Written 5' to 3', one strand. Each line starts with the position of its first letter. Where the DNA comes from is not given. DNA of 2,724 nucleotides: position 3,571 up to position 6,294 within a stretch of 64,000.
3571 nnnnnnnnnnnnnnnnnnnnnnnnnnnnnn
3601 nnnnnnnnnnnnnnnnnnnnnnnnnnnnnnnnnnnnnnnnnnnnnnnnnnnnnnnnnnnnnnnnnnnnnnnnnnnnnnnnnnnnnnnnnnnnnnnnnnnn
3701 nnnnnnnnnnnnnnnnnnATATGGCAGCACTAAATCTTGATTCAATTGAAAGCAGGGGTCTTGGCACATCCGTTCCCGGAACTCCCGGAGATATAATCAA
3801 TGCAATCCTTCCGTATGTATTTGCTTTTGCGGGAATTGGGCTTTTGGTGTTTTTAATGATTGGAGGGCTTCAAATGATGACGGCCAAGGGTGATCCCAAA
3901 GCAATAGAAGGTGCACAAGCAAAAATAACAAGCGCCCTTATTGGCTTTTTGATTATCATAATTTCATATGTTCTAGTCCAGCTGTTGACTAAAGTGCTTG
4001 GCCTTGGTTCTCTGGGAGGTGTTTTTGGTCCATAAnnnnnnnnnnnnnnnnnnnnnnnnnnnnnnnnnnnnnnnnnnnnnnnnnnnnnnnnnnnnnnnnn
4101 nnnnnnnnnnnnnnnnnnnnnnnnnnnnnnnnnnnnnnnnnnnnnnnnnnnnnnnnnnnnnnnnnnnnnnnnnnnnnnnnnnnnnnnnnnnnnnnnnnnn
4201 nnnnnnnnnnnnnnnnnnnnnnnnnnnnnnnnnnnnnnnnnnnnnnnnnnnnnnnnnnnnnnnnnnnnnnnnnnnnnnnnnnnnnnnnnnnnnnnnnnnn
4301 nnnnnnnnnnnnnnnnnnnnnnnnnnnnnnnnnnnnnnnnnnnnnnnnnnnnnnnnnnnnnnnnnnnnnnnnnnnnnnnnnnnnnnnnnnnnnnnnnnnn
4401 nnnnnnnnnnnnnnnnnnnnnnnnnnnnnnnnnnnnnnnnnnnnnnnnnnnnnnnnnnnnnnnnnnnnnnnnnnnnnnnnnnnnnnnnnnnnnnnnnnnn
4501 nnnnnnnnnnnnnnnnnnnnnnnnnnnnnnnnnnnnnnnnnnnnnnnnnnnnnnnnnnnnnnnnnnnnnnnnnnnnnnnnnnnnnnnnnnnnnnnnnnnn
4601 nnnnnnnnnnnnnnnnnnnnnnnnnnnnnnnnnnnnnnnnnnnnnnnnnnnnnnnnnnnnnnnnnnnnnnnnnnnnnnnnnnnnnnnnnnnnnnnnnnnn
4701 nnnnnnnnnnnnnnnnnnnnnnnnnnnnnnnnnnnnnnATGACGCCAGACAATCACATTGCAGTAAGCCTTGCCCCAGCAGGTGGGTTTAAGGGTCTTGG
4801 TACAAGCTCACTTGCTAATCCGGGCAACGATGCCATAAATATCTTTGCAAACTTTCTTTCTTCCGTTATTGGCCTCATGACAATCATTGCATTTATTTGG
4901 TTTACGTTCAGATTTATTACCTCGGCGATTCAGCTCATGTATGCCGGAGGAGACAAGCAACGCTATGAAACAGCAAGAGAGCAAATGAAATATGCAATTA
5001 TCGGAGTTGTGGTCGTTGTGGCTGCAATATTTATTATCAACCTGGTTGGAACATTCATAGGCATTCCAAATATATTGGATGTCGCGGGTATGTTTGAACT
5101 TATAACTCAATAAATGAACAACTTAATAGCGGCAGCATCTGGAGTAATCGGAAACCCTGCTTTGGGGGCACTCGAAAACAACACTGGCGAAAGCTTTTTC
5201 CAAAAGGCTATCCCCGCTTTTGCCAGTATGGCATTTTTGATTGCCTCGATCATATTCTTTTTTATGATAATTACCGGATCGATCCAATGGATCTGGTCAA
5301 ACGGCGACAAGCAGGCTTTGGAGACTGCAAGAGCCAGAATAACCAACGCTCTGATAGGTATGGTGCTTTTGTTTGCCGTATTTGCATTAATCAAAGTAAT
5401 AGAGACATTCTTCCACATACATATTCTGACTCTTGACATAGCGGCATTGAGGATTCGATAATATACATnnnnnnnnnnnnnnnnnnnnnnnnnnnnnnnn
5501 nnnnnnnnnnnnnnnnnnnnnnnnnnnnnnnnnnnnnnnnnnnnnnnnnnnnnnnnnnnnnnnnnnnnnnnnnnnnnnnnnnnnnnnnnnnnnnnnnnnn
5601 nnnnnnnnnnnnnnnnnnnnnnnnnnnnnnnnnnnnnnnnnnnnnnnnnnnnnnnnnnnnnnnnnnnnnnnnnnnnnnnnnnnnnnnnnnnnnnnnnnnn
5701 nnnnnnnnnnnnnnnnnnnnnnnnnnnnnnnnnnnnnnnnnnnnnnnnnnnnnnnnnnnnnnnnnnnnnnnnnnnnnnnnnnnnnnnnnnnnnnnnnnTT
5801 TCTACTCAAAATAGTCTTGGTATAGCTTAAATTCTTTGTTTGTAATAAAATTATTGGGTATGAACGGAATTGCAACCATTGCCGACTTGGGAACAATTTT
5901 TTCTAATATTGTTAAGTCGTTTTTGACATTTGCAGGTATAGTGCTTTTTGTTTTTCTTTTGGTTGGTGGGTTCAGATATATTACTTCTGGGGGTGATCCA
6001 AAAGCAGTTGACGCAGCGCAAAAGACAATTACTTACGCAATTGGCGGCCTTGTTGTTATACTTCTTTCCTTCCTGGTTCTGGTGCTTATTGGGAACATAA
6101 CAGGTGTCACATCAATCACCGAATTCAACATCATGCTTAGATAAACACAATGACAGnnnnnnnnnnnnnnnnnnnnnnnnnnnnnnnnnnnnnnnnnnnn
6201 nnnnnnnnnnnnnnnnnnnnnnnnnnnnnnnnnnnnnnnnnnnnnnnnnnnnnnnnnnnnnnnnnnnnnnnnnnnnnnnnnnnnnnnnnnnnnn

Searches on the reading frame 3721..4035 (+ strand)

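Call 5: search_protein_families(library=pfam, proteins=[window:3721-4035:+], max_evalue=0.01)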
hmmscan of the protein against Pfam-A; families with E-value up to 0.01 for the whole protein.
window:3721-4035:+ (104 aa): 1 family
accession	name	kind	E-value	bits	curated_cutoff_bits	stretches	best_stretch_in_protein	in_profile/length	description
PF18895.5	T4SS_pilin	-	4.3e-07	30.4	26.6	1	22-89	5-71/71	Type IV secretion system pilin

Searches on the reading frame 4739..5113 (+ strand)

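Call 3: search_protein_families(library=pfam, proteins=[window:4739-5113:+], max_evalue=1)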
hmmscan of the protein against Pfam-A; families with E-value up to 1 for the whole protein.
window:4739-5113:+ (124 aa): 8 families
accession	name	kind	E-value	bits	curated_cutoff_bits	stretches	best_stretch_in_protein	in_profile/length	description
PF18895.5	T4SS_pilin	-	1.7e-10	41.2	26.6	1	38-103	7-71/71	Type IV secretion system pilin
PF11028.14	TMEM260-like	-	0.034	14.4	24.2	1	30-98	37-96/179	Protein O-mannosyl-transferase TMEM260-like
PF10999.13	DUF2839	-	0.055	14.3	22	0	75-108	32-65/67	Protein of unknown function (DUF2839)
PF20088.4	DUF6480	-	0.077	13.3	25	1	74-101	45-72/78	Family of unknown function (DUF6480)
PF00335.26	Tetraspanin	-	0.091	12.8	32.1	1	34-106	5-66/225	Tetraspanin family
PF03899.21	ATP-synt_I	-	0.1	13.5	25.1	1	39-109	26-98/99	ATP synthase I chain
PF19640.4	DUF6143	-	0.14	12.5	27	1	23-63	48-89/182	Family of unknown function (DUF6143)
PF00957.27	Synaptobrevin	-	0.56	10.5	26.4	1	80-103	63-86/89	Synaptobrevin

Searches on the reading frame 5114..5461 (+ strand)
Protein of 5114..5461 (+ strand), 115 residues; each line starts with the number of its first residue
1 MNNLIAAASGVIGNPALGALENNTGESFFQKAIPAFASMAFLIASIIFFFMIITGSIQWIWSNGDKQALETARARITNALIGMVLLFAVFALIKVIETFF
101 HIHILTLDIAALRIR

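Call 3: search_protein_families(library=pfam, proteins=[window:5114-5461:+], max_evalue=1)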
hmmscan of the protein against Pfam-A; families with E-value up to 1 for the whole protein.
window:5114-5461:+ (115 aa): 3 families
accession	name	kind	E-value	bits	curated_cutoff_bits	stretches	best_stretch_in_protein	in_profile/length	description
PF18895.5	T4SS_pilin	-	0.00035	21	26.6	1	33-96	9-71/71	Type IV secretion system pilin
PF20970.2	MASE10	-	0.012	16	27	1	24-76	130-180/186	MASE10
PF03600.22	CitMHS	-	0.017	14.7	31.9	1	9-96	136-221/336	Citrate transporter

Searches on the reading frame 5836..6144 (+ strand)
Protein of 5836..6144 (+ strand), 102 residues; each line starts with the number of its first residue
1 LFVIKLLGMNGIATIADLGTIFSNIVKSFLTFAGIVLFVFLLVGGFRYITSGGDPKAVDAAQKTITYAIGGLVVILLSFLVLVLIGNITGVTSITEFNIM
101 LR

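Call 3: search_protein_families(library=pfam, proteins=[window:5836-6144:+], max_evalue=1)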
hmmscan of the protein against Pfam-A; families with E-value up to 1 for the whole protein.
window:5836-6144:+ (102 aa): 3 families
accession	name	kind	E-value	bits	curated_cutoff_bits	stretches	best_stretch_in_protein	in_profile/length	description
PF18895.5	T4SS_pilin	-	6.5e-09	36.2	26.6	1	18-83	5-66/71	Type IV secretion system pilin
PF06195.18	DUF996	-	0.0076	16.9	31.3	1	3-89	7-93/138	Protein of unknown function (DUF996)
PF19747.4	DUF6234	-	0.017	16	27.5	1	34-85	20-71/129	Family of unknown function (DUF6234)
